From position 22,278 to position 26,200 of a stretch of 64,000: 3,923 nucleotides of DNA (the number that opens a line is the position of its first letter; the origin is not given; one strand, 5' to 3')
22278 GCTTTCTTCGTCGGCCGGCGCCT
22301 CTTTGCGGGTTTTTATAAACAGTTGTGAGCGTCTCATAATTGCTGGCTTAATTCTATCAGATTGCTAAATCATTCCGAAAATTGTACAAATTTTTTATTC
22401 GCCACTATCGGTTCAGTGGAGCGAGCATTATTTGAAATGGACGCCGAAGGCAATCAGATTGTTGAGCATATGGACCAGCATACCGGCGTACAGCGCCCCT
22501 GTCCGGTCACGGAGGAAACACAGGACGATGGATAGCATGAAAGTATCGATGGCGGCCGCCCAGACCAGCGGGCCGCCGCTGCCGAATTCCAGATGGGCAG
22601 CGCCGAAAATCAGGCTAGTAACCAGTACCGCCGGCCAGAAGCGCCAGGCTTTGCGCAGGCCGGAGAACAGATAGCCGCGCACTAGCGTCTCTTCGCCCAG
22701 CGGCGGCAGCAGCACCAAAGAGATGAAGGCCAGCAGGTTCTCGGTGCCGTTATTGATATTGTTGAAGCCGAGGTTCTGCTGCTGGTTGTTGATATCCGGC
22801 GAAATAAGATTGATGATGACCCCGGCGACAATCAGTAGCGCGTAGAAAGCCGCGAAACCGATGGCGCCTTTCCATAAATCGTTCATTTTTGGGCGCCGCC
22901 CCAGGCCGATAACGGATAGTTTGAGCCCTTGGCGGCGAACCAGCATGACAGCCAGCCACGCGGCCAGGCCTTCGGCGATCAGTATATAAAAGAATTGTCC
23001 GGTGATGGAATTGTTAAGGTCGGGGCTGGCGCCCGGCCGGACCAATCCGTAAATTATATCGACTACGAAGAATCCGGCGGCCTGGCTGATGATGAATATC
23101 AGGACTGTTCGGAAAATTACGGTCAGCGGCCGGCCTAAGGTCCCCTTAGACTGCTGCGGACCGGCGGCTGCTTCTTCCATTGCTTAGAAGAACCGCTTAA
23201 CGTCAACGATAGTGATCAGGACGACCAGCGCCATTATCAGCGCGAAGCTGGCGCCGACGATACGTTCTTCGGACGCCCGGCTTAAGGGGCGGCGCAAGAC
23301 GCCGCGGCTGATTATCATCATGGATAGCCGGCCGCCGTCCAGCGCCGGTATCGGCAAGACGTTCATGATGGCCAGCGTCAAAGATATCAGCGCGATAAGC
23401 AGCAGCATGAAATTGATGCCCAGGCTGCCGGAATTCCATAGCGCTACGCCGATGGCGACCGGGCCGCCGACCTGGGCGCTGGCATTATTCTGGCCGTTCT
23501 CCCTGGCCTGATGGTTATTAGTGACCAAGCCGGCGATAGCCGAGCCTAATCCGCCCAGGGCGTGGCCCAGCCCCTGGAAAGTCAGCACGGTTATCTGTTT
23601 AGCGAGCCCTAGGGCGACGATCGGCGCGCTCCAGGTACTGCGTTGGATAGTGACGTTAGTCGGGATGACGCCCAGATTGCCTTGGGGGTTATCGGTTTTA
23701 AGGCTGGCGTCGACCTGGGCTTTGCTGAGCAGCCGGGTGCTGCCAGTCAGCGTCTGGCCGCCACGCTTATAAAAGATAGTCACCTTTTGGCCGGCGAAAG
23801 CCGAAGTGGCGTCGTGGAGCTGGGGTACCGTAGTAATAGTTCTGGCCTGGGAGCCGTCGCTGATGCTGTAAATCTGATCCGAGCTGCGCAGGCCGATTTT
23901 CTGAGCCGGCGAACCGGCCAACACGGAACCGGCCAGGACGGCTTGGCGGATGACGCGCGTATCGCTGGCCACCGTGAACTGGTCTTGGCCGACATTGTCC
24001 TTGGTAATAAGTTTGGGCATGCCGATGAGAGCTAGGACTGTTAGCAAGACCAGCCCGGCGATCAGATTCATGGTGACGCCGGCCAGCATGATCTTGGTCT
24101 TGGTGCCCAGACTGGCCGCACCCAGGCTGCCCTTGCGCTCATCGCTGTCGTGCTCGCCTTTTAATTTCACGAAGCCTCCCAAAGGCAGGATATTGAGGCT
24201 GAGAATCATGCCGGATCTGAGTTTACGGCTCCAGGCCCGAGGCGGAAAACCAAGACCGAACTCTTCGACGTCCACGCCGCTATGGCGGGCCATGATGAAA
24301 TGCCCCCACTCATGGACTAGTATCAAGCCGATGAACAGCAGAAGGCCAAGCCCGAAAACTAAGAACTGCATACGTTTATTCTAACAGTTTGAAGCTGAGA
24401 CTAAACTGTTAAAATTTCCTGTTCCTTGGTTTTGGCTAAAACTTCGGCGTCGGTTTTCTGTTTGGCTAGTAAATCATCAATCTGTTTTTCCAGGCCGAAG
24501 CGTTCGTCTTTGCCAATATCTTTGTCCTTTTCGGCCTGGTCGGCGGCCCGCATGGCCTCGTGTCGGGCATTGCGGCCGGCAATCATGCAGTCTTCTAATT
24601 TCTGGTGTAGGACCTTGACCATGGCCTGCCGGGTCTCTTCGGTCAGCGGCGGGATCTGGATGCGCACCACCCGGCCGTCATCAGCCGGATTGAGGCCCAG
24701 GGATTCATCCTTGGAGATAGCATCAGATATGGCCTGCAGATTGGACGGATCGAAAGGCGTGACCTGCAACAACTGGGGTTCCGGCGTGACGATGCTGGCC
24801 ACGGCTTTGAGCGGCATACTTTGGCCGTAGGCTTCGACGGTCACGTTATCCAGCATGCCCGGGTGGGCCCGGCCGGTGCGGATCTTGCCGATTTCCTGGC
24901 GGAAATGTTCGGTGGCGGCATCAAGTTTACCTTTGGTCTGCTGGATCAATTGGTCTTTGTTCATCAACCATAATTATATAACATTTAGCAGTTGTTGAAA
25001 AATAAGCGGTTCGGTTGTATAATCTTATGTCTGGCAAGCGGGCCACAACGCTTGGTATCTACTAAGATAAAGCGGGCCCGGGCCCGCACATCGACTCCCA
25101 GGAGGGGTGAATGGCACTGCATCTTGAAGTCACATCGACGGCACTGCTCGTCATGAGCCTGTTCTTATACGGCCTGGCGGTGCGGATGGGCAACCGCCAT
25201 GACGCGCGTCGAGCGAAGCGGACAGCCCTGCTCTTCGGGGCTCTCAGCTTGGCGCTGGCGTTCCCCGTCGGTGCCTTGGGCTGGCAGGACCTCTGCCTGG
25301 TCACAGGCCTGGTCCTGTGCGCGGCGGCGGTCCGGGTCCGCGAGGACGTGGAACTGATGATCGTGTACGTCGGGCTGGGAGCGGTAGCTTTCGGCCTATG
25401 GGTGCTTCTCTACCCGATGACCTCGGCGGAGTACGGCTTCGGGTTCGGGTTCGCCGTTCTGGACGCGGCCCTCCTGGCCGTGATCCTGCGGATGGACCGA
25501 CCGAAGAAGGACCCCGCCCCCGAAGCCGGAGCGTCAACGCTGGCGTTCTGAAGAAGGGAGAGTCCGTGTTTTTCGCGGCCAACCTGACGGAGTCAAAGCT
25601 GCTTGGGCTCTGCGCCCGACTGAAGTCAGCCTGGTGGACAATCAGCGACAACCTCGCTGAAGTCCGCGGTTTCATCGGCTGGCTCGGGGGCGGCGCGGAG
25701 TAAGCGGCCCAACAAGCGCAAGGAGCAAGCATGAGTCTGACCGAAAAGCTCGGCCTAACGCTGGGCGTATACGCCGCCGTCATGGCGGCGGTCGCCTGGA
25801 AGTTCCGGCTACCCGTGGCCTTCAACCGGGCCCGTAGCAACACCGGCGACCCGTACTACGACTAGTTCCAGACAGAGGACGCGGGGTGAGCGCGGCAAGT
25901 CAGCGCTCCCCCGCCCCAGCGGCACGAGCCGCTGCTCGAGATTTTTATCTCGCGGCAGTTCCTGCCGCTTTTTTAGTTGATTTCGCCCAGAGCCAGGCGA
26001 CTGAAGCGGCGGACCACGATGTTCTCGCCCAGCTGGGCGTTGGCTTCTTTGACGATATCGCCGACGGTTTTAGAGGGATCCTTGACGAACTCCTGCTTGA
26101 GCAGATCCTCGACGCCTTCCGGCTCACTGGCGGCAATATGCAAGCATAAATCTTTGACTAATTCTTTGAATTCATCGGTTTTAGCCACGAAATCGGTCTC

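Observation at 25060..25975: G+C-rich three-gene membrane-peptide cassette in the slot where pyrH normally sits (tsf-[pyrH]-frr)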

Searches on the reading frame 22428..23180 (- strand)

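Call 6: search_protein_families(library=pfam, proteins=[window:22428-23180:-], max_evalue=0.1)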
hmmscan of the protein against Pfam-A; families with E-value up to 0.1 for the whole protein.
window:22428-23180:- (250 aa): 1 family
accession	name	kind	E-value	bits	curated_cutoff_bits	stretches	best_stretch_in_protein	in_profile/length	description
PF02517.21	Rce1-like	-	3.2e-21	75.9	22.4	1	148-243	4-93/93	Type II CAAX prenyl endopeptidase Rce1-like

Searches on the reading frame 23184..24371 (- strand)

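Call 6: search_protein_families(library=pfam, proteins=[window:23184-24371:-], max_evalue=0.1)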
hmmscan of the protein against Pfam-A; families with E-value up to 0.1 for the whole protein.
window:23184-24371:- (395 aa): 3 families
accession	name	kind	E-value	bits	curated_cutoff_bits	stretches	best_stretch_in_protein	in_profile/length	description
PF02163.28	Peptidase_M50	-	7.5e-38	130.5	27.2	1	10-382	3-221/221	Peptidase family M50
PF13180.12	PDZ_2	-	0.00026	21.6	27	1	143-212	12-78/80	PDZ domain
PF17820.7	PDZ_6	-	0.012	15.8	27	1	149-199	4-50/54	PDZ domain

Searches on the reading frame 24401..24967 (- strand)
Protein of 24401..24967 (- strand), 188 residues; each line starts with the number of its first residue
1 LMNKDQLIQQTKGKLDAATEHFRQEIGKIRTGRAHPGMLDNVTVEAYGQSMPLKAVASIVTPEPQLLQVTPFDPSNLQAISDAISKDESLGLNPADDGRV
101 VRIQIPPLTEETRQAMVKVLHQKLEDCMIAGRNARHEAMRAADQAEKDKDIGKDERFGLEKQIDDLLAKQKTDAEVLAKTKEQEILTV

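Call 6: search_protein_families(library=pfam, proteins=[window:24401-24967:-], max_evalue=0.1)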
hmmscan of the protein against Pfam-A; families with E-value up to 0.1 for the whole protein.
window:24401-24967:- (188 aa): 1 family
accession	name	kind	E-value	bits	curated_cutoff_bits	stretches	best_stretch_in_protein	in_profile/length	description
PF01765.24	RRF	-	8.3e-52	175.8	29.7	1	22-186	1-164/164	Ribosome recycling factor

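Call 9: find_related_loci(query=window:24401-24964:-, collection=genome_contigs, flank=6000)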
Query window:24401-24964:- (187 aa) in genome_contigs; peptide patterns used: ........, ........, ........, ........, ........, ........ (x = any residue, [..] = any of these).
266 stretches matched a pattern; 124 encode a relative of the query (tblastn E <= 1e-3); the best 80 are kept; 80 distinct loci.
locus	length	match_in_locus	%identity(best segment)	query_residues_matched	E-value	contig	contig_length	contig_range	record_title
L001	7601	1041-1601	89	1-187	2e-112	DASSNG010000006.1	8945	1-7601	MAG TPA_asm: Candidatus Saccharimonadales bacterium isolate SMAG_U1219 k141_1253977, whole genome shotgun sequence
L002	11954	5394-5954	80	1-187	1e-100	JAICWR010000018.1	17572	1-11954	MAG: Candidatus Saccharibacteria bacterium isolate LS_FP_2_bin.57 k141_2215402_length_17572_cov_13.0000, whole genome sh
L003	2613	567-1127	78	1-187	1e-99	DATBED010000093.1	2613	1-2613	MAG TPA_asm: Candidatus Saccharimonadales bacterium isolate SMAG_U5828 k141_228546, whole genome shotgun sequence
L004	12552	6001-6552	76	1-187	4e-92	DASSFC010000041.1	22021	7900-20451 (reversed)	MAG TPA_asm: Candidatus Saccharimonadales bacterium isolate SMAG_U995 k141_100913, whole genome shotgun sequence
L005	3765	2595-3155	72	1-187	4e-90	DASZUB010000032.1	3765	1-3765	MAG TPA_asm: Candidatus Saccharimonadales bacterium isolate SMAG_U6092 k141_410954, whole genome shotgun sequence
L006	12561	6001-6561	71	1-187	2e-89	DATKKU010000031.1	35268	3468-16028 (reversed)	MAG TPA_asm: Candidatus Binatia bacterium isolate SMAG_U14666 k141_3322369, whole genome shotgun sequence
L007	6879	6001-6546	71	6-187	2e-86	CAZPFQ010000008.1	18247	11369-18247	MAG TPA_asm: uncultured Candidatus Saccharibacteria bacterium isolate SRP200132_co2_4 genome assembly, contig: NODE_2481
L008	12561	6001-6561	68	1-187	5e-84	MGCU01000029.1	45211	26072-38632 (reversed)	MAG: Candidatus Saccharibacteria bacterium RIFCSPHIGHO2_12_FULL_47_16b rifcsphigho2_12_scaffold_947, whole genome shotgu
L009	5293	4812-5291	77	1-160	4e-83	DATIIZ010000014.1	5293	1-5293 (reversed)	MAG TPA_asm: Candidatus Babeliales bacterium isolate SMAG_U15678 k141_7384, whole genome shotgun sequence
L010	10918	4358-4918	66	1-187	2e-82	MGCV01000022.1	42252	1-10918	MAG: Candidatus Saccharibacteria bacterium RIFCSPHIGHO2_12_FULL_47_17 rifcsphigho2_12_scaffold_2417, whole genome shotgu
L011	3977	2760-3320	66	1-187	6e-82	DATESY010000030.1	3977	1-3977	MAG TPA_asm: Candidatus Saccharimonadales bacterium isolate SMAG_U8301 k141_811415, whole genome shotgun sequence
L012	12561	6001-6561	65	1-187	7e-81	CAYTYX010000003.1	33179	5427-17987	MAG TPA_asm: uncultured Candidatus Saccharibacteria bacterium isolate binchicken_co50_420 genome assembly, contig: NODE_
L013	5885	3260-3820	65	1-187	6e-80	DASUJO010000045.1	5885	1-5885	MAG TPA_asm: Candidatus Saccharimonadales bacterium isolate SMAG_U1488 k141_946221, whole genome shotgun sequence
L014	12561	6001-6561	66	1-187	1e-79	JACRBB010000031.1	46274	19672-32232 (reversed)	MAG: Candidatus Saccharibacteria bacterium isolate NC_groundwater_1609_Pr3_B-0.1um_49_10 SR-2_scaffold_141_3594030, whol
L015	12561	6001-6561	64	1-187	5e-79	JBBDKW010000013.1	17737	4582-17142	MAG: Candidatus Saccharimonadales bacterium isolate LejiaA_2_49_12 Lejia_A_4633_length_17737_cov_7, whole genome shotgun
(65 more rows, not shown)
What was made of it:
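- Identity of the organism: frr relatives are Saccharimonadales MAGs (call 9).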

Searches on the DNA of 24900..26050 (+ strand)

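Call 19: search_dna_similar(query=window:24968-25972:+, collection=plasmids, mode=distant, max_evalue=0.01, max_rows=10)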
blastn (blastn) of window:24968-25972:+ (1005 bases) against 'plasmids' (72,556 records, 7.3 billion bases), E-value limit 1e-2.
No match.

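Call 50: search_rna_families(source=window, start=24900, end=26050, threshold=evalue, max_evalue=10)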
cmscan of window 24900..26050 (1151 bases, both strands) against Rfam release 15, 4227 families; matches with E-value up to 10: 7.
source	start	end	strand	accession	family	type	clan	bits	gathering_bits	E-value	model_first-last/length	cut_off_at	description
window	25433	25529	-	RF03170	c-di-GMP-II-GCG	Cis-reg; riboswitch;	CL00127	18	47.9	4.5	1-85/85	no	c-di-GMP-II-GCG riboswitch aptamer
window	25051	25175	-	RF01966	RMST_5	Gene; lncRNA;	-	16.9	58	1.4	1-128/128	no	Rhabdomyosarcoma 2 associated transcript conserved region 5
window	25874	25926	+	RF03380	mir-9441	Gene; miRNA;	-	16.4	91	4.6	1-68/68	no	mir-9441 microRNA precursor family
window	25938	25983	+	RF00649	mir-128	Gene; miRNA;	-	15.5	49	2.1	1-83/83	no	mir-128 microRNA precursor family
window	25937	25997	+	RF02219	ZNRD1-AS1_2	Gene; lncRNA;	-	13.4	60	2.4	1-76/76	no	ZNRD1 antisense RNA 1 conserved region 2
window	25924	26050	+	RF02883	BcKCsr2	Gene; sRNA;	-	12.6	40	5.7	1-129/129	no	Burkholderia sRNA 2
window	24973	25095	+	RF00064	HgcG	Gene; snRNA; snoRNA; HACA-box;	-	11.1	77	1.8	1-276/276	no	HgcG RNA (Pab40)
